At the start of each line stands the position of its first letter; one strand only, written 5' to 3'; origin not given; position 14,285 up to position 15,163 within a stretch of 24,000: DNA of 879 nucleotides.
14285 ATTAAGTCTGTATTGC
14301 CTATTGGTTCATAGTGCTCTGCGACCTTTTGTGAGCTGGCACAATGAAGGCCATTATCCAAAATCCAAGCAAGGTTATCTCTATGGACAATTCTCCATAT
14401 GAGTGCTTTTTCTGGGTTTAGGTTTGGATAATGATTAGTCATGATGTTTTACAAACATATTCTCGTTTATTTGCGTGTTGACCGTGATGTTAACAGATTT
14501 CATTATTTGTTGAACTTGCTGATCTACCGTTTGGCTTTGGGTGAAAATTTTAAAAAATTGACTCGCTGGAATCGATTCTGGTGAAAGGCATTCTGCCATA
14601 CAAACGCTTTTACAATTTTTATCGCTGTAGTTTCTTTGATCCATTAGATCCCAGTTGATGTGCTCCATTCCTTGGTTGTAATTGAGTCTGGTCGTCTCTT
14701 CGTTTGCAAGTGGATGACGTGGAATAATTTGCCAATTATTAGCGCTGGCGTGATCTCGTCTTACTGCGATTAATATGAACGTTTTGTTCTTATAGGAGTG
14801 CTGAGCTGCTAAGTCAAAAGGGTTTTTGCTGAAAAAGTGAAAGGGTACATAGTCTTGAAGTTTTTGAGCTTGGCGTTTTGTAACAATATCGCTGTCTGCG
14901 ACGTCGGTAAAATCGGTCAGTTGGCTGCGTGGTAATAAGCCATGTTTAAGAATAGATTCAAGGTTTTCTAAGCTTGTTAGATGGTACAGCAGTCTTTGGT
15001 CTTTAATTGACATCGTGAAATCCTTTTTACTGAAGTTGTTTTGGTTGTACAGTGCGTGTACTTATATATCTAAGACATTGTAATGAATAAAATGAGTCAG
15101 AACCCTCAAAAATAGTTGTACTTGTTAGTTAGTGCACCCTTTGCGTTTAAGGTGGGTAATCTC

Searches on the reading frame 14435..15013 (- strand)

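Call 66: search_protein_families(library=pfam, proteins=[window:14435-15013:-], max_evalue=0.001)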
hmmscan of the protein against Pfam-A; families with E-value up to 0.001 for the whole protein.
window:14435-15013:- (192 aa): 2 families
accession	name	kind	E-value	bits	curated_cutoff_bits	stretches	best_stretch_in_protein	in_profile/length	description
PF14487.12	DarT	-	9.9e-30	104.2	22.5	1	10-187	1-200/201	ssDNA thymidine ADP-ribosyltransferase, DarT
PF22531.2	DUF7002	-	7.9e-05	22.8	27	1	8-42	2-36/195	Family of unknown function (DUF7002)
